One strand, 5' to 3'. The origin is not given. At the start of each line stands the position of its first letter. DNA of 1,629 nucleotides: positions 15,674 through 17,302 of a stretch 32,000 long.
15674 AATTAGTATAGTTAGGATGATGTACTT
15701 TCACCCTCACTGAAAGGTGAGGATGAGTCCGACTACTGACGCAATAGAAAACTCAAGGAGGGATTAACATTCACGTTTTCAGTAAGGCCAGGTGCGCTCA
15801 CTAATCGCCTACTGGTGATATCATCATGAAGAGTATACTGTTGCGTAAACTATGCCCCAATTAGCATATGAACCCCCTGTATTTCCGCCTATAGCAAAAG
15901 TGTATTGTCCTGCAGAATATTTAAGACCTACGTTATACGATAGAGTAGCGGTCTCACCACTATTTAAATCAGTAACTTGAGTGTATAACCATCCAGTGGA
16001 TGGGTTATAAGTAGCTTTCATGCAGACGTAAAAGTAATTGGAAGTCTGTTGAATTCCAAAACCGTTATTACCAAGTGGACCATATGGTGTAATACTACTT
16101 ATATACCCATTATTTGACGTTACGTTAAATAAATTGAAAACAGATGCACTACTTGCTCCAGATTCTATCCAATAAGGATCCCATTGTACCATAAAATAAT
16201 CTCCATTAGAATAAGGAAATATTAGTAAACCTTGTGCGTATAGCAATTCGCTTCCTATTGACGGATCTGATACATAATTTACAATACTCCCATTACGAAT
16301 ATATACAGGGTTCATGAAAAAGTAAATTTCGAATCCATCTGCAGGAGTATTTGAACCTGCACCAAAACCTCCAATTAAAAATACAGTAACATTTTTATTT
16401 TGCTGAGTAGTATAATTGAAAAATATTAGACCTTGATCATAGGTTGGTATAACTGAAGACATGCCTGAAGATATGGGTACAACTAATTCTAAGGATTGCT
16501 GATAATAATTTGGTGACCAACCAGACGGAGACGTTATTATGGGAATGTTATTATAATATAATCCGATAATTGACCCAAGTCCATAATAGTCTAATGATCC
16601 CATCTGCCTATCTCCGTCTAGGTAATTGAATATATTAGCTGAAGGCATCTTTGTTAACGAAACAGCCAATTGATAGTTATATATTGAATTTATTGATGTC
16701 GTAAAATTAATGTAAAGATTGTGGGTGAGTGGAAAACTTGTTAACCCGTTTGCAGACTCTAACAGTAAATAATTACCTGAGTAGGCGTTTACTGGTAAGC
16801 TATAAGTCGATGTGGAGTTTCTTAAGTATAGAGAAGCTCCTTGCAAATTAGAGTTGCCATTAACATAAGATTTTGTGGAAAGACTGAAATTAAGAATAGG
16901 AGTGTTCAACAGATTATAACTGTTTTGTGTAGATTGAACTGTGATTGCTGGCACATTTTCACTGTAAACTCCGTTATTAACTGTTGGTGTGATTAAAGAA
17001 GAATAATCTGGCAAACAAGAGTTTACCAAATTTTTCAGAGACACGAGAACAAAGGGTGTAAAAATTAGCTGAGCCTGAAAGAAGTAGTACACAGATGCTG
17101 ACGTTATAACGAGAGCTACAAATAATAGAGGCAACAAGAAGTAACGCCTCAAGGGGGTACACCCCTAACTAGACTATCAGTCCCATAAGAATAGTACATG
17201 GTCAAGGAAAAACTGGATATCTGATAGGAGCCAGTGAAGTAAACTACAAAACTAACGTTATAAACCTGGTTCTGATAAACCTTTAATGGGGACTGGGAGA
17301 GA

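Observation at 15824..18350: Operon of two paralogous pilin-sized secreted glycoproteins plus a lectin-domain protein: candidate non-type-IV (thread or chaperone-usher-like) surface filament with an adhesin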

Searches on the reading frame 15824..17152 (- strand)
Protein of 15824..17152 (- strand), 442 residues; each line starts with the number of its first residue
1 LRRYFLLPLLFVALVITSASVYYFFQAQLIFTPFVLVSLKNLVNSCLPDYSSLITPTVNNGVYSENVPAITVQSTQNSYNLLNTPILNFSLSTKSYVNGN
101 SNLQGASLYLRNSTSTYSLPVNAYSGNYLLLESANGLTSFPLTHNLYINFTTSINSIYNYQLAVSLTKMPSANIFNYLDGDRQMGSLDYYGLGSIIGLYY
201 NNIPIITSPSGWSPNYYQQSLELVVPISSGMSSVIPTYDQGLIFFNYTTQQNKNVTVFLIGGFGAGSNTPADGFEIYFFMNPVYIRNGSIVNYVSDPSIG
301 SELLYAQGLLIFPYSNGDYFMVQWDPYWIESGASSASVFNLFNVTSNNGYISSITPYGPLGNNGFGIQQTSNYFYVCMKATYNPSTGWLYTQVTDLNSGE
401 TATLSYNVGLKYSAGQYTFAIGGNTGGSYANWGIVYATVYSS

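Call 3: search_protein_families(library=pfam, proteins=[window:15824-17152:-], max_evalue=1)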
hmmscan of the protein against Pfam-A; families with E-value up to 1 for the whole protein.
window:15824-17152:- (442 aa): 0 families

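Call 4: search_protein_families(library=ncbifam, proteins=[window:15824-17152:-], max_evalue=1)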
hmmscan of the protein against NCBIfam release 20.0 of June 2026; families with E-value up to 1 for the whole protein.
window:15824-17152:- (442 aa): 0 families

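Call 8: search_solved_structures(query=window:15824-17152:-, max_evalue=10, show_alignments=2)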
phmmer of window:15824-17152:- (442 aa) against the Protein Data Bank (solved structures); distinct sequences matched with E-value up to 10: 0.

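Call 19: find_homologous_proteins(query=window:15824-17152:-, max_evalue=0.001)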
Query window:15824-17152:- (442 aa): 12 proteins with E <= 0.001 among 6845 candidates.
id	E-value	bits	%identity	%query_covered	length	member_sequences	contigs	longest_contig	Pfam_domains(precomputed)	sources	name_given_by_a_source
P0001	1.2e-280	949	100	99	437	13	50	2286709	-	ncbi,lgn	-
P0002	8.0e-238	808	87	100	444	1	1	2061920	-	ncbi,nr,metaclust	ncbi:hypothetical protein SUSAZ_02065 [Sulfolobus acidocaldarius SUSAZ]|nr:hypothetical protein SUSA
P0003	4.1e-68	249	41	97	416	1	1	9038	-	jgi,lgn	jgi:hypothetical protein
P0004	2.1e-24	105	30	99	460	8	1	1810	-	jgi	-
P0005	3.2e-21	94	29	98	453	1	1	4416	-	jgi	jgi:hypothetical protein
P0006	5.9e-21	93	29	98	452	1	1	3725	-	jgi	-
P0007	4.0e-20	90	29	98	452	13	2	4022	-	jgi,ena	-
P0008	5.0e-20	90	29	99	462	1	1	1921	-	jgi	jgi:hypothetical protein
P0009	7.5e-20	89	30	98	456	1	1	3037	-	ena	-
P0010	4.8e-17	80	29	70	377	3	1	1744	-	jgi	jgi:hypothetical protein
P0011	3.7e-16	77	33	50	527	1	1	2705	-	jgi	jgi:hypothetical protein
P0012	2.3e-11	62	35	41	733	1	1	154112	-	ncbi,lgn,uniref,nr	ncbi:hypothetical protein [Vulcanisaeta distributa]|uniref:hypothetical protein n=1 Tax=Vulcanisaeta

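Call 22: find_homologous_proteins(query=A1, max_evalue=0.001)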
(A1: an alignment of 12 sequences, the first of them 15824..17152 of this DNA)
Query A1 (12 sequences) (442 aa, profile of the alignment): 18 proteins with E <= 0.001 among 8000 candidates.
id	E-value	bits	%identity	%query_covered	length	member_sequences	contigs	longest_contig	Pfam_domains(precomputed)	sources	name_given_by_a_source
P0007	4.2e-249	848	29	98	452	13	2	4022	-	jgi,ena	-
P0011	1.7e-202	694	33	50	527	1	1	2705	-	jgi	jgi:hypothetical protein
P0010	3.2e-198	679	29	70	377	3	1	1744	-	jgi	jgi:hypothetical protein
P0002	1.9e-186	640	87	100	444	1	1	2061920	-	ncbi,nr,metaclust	ncbi:hypothetical protein SUSAZ_02065 [Sulfolobus acidocaldarius SUSAZ]|nr:hypothetical protein SUSA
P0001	1.2e-178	615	100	99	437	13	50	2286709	-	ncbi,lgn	-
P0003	8.9e-167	575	41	97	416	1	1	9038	-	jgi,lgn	jgi:hypothetical protein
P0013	3.5e-138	481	32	47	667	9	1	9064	-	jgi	-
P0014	7.6e-123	430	30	50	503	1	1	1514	-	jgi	-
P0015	9.5e-122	426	29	60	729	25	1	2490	-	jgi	-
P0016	7.9e-114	400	32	42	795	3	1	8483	-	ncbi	-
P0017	8.0e-111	390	32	41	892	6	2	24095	-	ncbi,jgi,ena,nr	ncbi:MAG: hypothetical protein RQ839_11300 [Thermoproteus sp.]|jgi:hypothetical protein|nr:hypotheti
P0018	1.7e-106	376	28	37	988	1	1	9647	-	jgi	-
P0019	1.3e-59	221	31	8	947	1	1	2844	-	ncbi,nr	ncbi:MAG: hypothetical protein L7H04_08025, partial [Vulcanisaeta sp.]|nr:hypothetical protein [Vulc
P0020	4.5e-48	183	31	13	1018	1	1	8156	-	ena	-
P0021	7.8e-42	162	38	9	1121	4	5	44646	PF08308.18,PF13620.13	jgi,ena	jgi:hypothetical protein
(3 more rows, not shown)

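Call 23: find_encoding_contigs(protein=P0003, flank=8000, max_places=3)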
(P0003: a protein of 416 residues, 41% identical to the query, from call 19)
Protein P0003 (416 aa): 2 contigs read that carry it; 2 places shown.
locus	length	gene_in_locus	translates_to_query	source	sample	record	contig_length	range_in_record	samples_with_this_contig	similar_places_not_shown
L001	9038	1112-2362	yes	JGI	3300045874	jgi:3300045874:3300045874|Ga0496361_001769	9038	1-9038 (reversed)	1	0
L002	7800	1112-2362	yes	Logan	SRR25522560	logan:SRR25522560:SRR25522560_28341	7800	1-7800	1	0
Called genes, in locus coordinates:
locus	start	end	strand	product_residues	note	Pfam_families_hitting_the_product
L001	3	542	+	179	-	?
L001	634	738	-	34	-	-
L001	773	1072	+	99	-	-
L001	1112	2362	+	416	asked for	-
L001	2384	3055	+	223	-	PF01904:DUF72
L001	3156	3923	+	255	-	PF01988:VIT1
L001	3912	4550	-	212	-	-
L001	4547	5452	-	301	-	-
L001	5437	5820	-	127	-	-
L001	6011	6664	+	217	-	PF22662:Csa3_N, PF13412:HTH_24 (weak)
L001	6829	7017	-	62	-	-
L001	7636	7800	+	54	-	-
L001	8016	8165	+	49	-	-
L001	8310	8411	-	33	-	-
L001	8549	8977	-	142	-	PF04693:DDE_Tnp_2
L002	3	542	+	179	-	?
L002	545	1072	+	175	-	-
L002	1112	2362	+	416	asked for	-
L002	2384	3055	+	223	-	PF01904:DUF72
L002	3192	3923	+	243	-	PF01988:VIT1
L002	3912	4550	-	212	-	-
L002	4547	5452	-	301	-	-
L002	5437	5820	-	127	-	-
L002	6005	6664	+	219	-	PF22662:Csa3_N, PF13412:HTH_24 (weak)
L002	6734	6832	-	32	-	-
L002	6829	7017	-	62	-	-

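Call 24: find_encoding_contigs(protein=P0012, flank=8000, max_places=3)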
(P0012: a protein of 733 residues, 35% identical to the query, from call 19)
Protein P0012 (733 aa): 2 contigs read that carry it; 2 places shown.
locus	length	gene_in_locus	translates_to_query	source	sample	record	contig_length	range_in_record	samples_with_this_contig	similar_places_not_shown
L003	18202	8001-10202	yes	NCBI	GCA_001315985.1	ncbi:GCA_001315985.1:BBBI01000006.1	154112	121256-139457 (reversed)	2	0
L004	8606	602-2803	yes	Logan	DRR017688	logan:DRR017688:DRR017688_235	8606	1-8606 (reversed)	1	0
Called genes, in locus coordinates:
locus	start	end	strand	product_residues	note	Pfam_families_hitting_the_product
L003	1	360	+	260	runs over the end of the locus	PF04493:Endonuclease_5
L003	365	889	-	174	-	-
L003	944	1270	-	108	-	-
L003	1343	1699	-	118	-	-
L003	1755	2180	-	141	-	-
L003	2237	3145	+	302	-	PF13421:Band_7_1, PF01145:Band_7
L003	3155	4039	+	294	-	-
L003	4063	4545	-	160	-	PF05942:PaREP1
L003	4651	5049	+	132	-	PF02463:SMC_N (weak), PF13476:AAA_23, PF00005:ABC_tran, PF13555:AAA_29 (weak), PF13304:AAA_21 (weak)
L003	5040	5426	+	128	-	-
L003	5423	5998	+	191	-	-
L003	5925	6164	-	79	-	-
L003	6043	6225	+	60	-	-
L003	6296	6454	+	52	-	-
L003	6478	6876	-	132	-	PF16955:OFeT_1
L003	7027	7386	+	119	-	PF05942:PaREP1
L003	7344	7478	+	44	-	-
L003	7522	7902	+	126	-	PF02041:Auxin_BP (faint), PF01050:MannoseP_isomer, PF07883:Cupin_2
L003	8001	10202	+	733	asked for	-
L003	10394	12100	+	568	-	-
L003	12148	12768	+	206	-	-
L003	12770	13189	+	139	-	-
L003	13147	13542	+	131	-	-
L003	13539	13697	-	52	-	-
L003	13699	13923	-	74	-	PF01909:NTP_transf_2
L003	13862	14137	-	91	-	PF05168:HEPN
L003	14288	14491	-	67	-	-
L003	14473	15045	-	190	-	PF05168:HEPN, PF01909:NTP_transf_2 (weak)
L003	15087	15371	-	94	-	-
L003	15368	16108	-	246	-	PF07690:MFS_1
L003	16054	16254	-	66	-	-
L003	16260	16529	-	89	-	PF07690:MFS_1 (weak)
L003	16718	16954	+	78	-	PF26688:RHH_12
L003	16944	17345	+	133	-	PF01850:PIN (weak)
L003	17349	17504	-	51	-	-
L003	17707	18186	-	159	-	PF00232:Glyco_hydro_1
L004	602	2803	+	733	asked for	-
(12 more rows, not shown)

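Call 38: predict_structure(alignment_id=A2)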
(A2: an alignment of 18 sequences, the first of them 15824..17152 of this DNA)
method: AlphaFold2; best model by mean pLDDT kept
length: 442 residues; sequences in the alignment: 18
mean_pLDDT: 48.8   pTM: 0.54
mean pLDDT of the five models: 48.8, 47.4, 47.4, 42.5, 40.6
residues with pLDDT >= 90: 9; 70-90: 111; 50-70: 58; < 50: 264
segments of 3 or more residues with pLDDT < 50: 1-238, 284-290, 294-304, 428-430
pLDDT, mean of each block of 10 residues (from residue 1): 32 27 21 24 31 27 29 29 30 27 24 31 38 32 37 33 30 28 36 32 31 29 36 43 66 74 57 81 49 41 50 80 82 78 82 83 74 69 86 75 87 79 58 59 61
secondary structure, 60 per line:
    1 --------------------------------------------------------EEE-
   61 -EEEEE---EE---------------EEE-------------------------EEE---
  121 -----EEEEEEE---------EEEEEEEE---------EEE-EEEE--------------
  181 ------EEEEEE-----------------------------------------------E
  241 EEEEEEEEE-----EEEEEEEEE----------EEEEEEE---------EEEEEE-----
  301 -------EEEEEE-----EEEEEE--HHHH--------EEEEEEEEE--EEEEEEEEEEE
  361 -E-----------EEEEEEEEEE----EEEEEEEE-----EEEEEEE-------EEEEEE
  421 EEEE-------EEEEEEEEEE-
elements in order: E57-59 E62-66 E87-89 E115-117 E126-132 E142-149 E159-161 E163-166 E187-192 E240-249 E255-263 E274-280 E290-295 E308-313 E319-324 H327-330 E339-347 E350-360 E374-383 E388-395 E401-407 E415-424 E432-441

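Call 41: fold_search(model_id=the predicted structure, library=pdb)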
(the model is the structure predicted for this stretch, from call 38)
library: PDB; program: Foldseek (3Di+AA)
matches with E <= 10: 533; with E <= 0.001: 159
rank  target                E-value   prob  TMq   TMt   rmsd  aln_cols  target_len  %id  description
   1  1dbn_A                1.6e-06  1.00  0.30  0.51   7.5       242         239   13  MAACKIA AMURENSIS LEUKOAGGLUTININ (LECTIN) WITH SIALYLLACTOSE (released 2000-06-14)
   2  4d69_J                1.8e-06  1.00  0.30  0.53   8.3       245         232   13  SOYBEAN AGGLUTININ FROM GLYCINE MAX IN COMPLEX WITH THE ANTIGEN Tn (released 2014-11-19)
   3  2gme_A                2.2e-06  1.00  0.30  0.53   8.4       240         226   14  Metal-free (apo) P. angolensis seed lectin (released 2006-07-25)
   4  2pel_A                2.2e-06  1.00  0.28  0.48   8.2       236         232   15  PEANUT LECTIN (released 1996-12-07)
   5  9vbw_D                2.8e-06  1.00  0.27  0.47   8.7       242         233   14  Lectin FRIL from Lablab purpureus complexed to Lewis X tetrasaccharide (released 2026-03-18)
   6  9e6h_B                2.9e-06  1.00  0.25  0.41   9.0       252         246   13  Cryo-EM structure of Maackia amurensis seed Leukoagglutinin (lectin), MASL (released 2025-04-09)
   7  1uzz_A                3.1e-06  1.00  0.30  0.52   7.1       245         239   13  Erythrina cristagalli bound to N-linked oligosaccharide and lactose (released 2004-06-22)
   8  3zyr_B                3.1e-06  1.00  0.30  0.51   8.1       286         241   13  Structure of the lectin from Platypodium elegans in complex with heptasaccharide (released 2012-01-11)
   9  9e6h_A                4.0e-06  1.00  0.25  0.42   9.1       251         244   12  Cryo-EM structure of Maackia amurensis seed Leukoagglutinin (lectin), MASL (released 2025-04-09)
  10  1sbf_A                4.4e-06  1.00  0.32  0.54   8.1       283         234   12  SOYBEAN AGGLUTININ (released 1998-04-22)
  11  4d69_B                4.9e-06  1.00  0.29  0.50   8.8       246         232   15  SOYBEAN AGGLUTININ FROM GLYCINE MAX IN COMPLEX WITH THE ANTIGEN Tn (released 2014-11-19)
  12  3ujo_C                4.9e-06  1.00  0.30  0.49   8.1       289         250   14  Galactose-specific seed lectin from Dolichos lablab in complex with adenine and galactose (released 2012-11-14)
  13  1fny                  5.2e-06  1.00  0.28  0.48   8.6       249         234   12  LEGUME LECTIN OF THE BARK OF ROBINIA PSEUDOACACIA. (released 2001-08-24)
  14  9vbw_G                5.4e-06  1.00  0.28  0.48   8.2       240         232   14  Lectin FRIL from Lablab purpureus complexed to Lewis X tetrasaccharide (released 2026-03-18)
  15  3zvx_B                5.7e-06  1.00  0.29  0.48   7.7       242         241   12  STRUCTURE OF THE LECTIN FROM PLATYPODIUM ELEGANS IN COMPLEX WITH A TRIMANNOSIDE (released 2012-01-11)
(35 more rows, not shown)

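Call 43: search_protein_families(library=pfam, alignment_id=A2, max_evalue=1)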
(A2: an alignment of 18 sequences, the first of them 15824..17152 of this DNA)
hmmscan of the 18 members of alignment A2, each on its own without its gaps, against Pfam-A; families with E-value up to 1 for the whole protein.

A. member 1, window:15824-17152:- (442 aa): 0 families

B. families by the number of members that match (of 18 scanned): 15 families
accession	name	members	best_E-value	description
PF07691.17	PA14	10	9.9e-05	PA14 domain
PF17802.7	SpaA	4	0.00089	Prealbumin-like fold domain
PF14686.12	fn3_3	4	0.068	Polysaccharide lyase family 4, domain II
PF07495.19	Y_Y_Y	3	0.014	Y_Y_Y domain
PF13620.12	CarboxypepD_reg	2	0.012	Carboxypeptidase regulatory-like domain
PF23623.1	GBD_IRG7_N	2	0.44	IRG7 N-terminal galactose binding domain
PF01436.27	NHL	1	0.0025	NHL repeat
PF22639.1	Gp18_dom_I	1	0.0074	Tail sheath protein Gp18-like domain I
PF08308.17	PEGA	1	0.0097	PEGA domain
PF17789.7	MG4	1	0.073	Macroglobulin domain MG4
PF01456.22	Mucin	1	0.092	Mucin-like glycoprotein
PF18063.6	BB_PF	1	0.2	Beta barrel Pore-forming domain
PF17210.9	SdrD_B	1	0.42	SdrD B-like domain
PF15102.11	TMEM154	1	0.53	TMEM154 protein family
PF21305.2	type_II_gspD_N0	1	0.54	GspD-like, N0 domain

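Call 45: search_protein_families(library=pfam, proteins=[P0007, P0004, P0012, P0003], max_evalue=1)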
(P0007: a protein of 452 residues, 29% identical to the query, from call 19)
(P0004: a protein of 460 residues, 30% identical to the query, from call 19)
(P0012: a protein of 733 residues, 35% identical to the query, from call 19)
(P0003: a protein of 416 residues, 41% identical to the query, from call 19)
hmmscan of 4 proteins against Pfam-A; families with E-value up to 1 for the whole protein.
P0007 (452 aa): 0 families

P0004 (460 aa): 0 families

P0012 (733 aa): 2 families
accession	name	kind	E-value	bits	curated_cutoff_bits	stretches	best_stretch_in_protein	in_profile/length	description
PF17802.7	SpaA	-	0.00089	19.8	23.1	1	355-403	26-82/91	Prealbumin-like fold domain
PF07691.17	PA14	-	0.11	12.7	24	1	261-309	24-72/147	PA14 domain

P0003 (416 aa): 0 families

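Call 54: search_solved_structures(query=A1, max_evalue=10, show_alignments=2)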
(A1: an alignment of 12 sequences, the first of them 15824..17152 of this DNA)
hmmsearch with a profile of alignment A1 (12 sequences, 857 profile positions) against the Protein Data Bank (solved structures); distinct sequences matched with E-value up to 10: 0.

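Call 62: find_encoding_contigs(protein=P0002, flank=6000, max_places=2)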
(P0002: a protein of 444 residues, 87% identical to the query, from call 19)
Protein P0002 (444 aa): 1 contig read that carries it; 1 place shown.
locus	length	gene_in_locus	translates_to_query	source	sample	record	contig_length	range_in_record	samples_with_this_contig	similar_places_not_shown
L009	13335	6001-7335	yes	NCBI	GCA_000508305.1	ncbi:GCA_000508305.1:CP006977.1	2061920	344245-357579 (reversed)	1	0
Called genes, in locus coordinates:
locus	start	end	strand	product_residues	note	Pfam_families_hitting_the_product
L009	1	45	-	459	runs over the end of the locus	PF01656:CbiA, PF13500:AAA_26 (weak), PF07685:GATase_3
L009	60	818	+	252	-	PF02654:CobS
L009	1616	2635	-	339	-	PF08240:ADH_N, PF16912:Glu_dehyd_C, PF00107:ADH_zinc_N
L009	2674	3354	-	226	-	-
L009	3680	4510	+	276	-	-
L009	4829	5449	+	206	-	-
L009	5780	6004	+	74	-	-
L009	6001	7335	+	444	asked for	-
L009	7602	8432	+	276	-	PF01112:Asparaginase_2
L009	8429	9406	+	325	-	PF11760:CbiG_N, PF21437:CbiG-like_linker, PF01890:CbiG_C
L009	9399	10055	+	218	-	PF00590:TP_methylase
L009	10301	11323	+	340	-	PF01903:CbiX, PF02570:CbiC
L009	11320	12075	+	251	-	PF00590:TP_methylase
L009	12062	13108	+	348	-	PF01888:CbiD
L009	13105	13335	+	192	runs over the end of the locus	PF01596:Methyltransf_3 (weak), PF01135:PCMT, PF01209:Ubie_methyltran (weak), PF02475:TRM5-TYW2_MTfase (weak), PF02527:GidB (weak), PF03602:Cons_hypoth95 (weak), PF06325:PrmA (weak), PF13847:Methyltransf_31, +1 more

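Call 63: find_encoding_contigs(protein=P0005, flank=6000, max_places=3)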
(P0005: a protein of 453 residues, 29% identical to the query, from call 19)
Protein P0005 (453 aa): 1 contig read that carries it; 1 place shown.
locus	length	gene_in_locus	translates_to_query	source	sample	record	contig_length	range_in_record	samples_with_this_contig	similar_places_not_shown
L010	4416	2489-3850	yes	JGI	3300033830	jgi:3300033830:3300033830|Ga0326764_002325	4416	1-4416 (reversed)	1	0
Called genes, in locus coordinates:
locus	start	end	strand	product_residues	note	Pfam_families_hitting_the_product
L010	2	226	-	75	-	?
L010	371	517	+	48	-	-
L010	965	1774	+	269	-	-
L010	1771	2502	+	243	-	-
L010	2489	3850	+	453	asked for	-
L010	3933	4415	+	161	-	?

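Call 64: find_encoding_contigs(protein=P0007, flank=6000, max_places=3)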
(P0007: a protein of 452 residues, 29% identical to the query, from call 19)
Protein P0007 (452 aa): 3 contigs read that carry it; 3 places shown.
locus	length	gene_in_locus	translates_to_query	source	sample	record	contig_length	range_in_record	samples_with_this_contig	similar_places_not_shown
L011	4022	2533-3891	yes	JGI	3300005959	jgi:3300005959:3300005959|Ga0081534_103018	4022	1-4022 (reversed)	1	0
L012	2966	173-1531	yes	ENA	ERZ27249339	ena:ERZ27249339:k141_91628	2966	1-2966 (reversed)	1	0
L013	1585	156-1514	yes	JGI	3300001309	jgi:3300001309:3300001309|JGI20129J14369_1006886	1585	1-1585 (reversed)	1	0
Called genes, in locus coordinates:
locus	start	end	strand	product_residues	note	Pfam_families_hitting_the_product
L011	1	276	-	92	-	?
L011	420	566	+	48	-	-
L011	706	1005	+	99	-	-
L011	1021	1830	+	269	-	-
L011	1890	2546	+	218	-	-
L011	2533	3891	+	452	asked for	-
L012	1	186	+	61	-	?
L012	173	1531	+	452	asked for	-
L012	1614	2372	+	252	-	PF12644:DUF3782, PF07788:PDDEXK_10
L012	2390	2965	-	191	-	?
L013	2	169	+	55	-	?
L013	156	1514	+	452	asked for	-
